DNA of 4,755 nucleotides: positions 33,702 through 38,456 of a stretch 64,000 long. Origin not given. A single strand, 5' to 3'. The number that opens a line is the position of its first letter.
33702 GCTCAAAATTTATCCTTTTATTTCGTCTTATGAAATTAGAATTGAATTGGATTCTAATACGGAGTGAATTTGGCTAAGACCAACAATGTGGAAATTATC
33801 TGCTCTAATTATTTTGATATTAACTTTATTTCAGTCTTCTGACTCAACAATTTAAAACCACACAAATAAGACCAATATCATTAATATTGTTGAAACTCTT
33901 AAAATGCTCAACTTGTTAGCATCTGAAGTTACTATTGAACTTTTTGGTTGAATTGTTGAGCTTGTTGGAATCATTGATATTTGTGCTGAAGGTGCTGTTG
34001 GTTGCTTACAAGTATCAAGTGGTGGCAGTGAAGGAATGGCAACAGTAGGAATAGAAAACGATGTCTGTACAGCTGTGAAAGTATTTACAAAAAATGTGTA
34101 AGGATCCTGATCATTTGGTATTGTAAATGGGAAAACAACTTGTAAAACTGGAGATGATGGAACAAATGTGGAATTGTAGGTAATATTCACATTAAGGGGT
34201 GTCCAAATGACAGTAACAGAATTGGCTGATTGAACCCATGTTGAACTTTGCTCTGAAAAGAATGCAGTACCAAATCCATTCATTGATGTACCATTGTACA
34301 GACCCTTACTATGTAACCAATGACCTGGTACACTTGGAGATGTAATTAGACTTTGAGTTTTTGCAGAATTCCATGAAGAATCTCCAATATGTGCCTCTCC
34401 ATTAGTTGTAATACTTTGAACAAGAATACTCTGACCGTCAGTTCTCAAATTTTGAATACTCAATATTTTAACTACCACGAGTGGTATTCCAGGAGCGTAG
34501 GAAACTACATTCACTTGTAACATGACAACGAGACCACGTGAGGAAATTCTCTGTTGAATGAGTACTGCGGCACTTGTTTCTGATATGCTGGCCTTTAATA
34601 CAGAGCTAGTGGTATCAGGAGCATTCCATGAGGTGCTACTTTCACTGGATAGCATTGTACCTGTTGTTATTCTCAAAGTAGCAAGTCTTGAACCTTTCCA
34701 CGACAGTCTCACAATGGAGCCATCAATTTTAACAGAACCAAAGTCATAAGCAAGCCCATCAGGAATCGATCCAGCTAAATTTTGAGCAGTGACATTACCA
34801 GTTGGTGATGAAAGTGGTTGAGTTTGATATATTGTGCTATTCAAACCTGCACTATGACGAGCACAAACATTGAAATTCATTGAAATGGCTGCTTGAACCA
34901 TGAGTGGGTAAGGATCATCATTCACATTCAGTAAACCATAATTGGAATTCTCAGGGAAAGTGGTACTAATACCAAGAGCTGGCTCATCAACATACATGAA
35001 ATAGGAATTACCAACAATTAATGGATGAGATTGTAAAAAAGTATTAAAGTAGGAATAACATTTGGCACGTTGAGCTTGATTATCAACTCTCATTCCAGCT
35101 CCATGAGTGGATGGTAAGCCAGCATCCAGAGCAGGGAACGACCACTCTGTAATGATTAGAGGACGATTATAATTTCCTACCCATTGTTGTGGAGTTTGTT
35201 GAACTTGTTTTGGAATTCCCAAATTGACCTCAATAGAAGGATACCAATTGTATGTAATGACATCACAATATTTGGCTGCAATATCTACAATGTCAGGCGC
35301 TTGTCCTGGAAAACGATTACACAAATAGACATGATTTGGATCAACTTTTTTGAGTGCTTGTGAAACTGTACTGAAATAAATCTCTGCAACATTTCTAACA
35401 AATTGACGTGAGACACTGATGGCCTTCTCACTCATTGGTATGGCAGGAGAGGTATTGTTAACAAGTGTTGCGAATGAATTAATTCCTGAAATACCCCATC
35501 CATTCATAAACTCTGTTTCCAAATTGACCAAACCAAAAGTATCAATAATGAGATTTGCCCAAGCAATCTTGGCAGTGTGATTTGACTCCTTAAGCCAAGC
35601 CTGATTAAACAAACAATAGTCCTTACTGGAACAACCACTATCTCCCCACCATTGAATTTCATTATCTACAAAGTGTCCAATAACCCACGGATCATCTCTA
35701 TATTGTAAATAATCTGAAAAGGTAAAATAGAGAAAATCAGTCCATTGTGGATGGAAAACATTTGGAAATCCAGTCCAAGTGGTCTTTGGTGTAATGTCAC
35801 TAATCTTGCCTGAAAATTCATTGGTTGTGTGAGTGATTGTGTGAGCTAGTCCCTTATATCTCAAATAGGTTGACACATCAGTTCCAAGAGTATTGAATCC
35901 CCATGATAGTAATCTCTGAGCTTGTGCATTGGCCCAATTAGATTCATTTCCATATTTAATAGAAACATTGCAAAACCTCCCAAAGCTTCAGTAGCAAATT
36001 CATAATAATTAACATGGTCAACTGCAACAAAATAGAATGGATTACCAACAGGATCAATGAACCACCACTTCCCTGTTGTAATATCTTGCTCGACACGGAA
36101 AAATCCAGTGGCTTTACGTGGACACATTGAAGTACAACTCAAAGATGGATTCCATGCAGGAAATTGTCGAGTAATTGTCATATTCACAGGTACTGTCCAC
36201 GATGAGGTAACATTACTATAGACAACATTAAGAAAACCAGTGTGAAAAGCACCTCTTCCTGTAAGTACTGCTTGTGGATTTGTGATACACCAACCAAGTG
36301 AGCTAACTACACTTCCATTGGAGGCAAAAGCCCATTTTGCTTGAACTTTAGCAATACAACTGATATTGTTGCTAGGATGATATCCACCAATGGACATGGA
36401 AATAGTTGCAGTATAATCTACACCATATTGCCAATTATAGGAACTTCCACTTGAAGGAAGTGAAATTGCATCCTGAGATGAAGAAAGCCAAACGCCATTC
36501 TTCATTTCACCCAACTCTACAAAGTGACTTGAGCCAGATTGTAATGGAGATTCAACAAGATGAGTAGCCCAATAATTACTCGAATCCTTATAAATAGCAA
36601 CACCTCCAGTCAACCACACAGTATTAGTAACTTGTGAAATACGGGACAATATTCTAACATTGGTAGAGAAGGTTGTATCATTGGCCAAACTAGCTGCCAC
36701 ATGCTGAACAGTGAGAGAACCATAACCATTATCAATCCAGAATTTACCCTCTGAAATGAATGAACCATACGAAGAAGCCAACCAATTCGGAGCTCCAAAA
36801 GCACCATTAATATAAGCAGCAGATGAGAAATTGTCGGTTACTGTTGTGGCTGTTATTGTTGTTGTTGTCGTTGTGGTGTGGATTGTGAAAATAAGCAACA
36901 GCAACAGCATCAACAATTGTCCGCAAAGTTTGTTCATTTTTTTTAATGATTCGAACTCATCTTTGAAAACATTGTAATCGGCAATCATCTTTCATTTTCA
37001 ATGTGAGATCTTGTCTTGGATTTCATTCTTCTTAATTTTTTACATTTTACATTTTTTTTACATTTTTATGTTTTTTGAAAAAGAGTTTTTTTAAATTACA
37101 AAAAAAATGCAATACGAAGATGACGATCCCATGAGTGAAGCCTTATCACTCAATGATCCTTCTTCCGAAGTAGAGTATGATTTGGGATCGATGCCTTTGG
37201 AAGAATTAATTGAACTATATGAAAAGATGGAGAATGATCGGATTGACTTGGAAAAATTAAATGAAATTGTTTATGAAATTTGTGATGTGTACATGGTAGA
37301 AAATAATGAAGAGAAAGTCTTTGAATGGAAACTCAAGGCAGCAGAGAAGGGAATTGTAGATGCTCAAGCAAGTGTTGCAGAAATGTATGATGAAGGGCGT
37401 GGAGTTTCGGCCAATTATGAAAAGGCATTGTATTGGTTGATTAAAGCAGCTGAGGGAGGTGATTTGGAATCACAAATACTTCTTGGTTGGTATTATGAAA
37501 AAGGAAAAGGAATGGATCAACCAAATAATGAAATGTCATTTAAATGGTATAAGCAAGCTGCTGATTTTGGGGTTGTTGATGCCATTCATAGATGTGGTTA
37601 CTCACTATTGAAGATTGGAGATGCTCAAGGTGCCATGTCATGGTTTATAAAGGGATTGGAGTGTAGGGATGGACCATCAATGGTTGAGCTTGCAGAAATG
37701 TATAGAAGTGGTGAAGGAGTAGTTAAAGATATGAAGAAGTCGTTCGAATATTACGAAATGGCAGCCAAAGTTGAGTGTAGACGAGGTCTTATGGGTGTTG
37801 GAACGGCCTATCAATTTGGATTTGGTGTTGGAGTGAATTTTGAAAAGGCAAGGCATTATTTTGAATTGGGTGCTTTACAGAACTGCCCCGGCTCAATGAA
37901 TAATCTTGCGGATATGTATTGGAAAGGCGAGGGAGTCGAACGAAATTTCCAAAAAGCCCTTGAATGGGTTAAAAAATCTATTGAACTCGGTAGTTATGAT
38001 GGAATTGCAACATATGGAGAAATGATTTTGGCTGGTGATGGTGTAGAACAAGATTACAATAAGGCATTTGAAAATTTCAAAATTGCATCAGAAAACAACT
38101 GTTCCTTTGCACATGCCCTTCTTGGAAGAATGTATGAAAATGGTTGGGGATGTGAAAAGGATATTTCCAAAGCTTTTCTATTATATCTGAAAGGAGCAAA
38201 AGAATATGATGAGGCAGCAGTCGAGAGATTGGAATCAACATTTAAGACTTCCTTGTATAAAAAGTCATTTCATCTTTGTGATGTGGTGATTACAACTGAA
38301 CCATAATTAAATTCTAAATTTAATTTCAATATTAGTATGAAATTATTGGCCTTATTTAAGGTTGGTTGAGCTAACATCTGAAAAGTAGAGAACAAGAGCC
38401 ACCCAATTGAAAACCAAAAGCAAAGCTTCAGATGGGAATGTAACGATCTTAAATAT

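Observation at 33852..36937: Secreted clan GH-A glycoside hydrolase with a broken reading frame, possibly of bacterial-like origin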

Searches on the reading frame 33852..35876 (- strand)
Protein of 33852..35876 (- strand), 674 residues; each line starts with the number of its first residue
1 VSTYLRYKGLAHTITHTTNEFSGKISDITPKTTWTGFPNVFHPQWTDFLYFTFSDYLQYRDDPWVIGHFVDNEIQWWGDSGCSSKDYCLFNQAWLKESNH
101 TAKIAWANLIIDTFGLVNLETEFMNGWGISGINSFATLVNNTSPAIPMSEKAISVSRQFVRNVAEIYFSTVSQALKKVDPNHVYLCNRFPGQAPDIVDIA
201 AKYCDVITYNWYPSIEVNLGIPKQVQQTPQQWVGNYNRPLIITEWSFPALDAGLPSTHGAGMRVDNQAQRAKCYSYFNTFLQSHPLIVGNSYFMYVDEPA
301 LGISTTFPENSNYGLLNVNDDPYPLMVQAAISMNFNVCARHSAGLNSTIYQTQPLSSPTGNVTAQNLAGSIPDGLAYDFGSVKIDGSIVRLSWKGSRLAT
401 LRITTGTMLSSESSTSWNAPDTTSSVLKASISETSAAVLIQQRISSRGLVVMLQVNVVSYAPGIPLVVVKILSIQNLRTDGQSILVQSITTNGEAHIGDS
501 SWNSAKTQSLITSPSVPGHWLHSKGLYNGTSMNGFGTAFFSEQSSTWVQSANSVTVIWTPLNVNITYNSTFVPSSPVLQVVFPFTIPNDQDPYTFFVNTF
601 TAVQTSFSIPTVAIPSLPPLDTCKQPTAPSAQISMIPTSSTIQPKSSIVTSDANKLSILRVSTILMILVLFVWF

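Call 47: find_encoding_contigs(protein=window:33852-35876:-, flank=3000, max_places=6)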
Protein window:33852-35876:- (674 aa): no gene with exactly this product is on record in the collection.

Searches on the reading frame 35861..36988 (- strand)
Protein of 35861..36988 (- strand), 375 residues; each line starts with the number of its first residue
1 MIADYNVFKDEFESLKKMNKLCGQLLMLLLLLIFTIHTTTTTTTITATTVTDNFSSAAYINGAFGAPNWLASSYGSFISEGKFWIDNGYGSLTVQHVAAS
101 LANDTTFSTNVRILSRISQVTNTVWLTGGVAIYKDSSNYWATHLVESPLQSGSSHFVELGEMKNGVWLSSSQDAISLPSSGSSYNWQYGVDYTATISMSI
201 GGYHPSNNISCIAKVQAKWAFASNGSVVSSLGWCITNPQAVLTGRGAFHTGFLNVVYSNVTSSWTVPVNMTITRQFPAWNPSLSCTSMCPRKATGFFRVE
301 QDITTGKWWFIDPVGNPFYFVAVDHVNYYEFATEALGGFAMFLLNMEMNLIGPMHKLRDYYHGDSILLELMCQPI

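Call 23: find_encoding_contigs(protein=window:35861-36988:-, flank=4000, max_places=10)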
Protein window:35861-36988:- (375 aa): no gene with exactly this product is on record in the collection.
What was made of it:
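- Exact-product look-ups of both window ORFs found no independent assembly (calls 23, 47). No independent NEG-M data could be found to confirm the gap (calls 23, 47).
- Tried and rejected: Exact-product look-ups of the two window ORFs, meant to find independent assemblies or transcripts of the reference strain, found nothing (calls 23, 47).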

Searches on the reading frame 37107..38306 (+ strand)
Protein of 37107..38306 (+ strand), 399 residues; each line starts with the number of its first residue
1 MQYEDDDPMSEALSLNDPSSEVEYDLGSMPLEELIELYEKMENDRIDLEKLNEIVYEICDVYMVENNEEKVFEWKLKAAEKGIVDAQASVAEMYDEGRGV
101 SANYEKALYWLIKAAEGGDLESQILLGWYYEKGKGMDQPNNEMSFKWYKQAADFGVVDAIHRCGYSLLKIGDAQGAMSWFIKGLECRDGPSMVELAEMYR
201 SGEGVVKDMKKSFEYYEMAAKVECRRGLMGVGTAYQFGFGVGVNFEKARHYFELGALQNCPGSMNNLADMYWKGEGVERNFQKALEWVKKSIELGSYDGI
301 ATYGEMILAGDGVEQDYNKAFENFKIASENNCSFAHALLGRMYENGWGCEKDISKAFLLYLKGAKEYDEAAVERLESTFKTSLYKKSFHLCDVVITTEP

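Call 12: find_encoding_contigs(protein=window:37107-38306:+, flank=3000, max_places=4)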
Protein window:37107-38306:+ (399 aa): 2 contigs read that carry it; 2 places shown.
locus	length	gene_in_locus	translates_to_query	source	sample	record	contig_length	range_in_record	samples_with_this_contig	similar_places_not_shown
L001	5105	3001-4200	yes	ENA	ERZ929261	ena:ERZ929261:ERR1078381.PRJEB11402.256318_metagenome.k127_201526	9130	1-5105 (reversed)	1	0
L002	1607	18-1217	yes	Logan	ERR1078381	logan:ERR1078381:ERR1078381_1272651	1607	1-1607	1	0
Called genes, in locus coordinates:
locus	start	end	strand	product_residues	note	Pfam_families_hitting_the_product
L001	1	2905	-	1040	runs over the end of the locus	-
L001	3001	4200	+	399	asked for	PF08238:Sel1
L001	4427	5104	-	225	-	?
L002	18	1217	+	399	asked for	PF08238:Sel1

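Call 16: find_encoding_contigs(protein=window:37107-38306:+, flank=10000, max_places=2)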
Protein window:37107-38306:+ (399 aa): 2 contigs read that carry it; 2 places shown.
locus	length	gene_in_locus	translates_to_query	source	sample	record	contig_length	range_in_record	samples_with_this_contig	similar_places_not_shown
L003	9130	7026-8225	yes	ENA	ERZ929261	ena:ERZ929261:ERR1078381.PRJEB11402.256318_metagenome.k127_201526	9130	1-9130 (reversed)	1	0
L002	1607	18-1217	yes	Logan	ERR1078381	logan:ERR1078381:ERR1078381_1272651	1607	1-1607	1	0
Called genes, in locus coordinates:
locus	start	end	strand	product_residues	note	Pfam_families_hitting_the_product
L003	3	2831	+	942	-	?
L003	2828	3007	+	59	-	-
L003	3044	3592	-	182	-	-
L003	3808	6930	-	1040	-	-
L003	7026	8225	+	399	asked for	PF08238:Sel1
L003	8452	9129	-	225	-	?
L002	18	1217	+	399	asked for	PF08238:Sel1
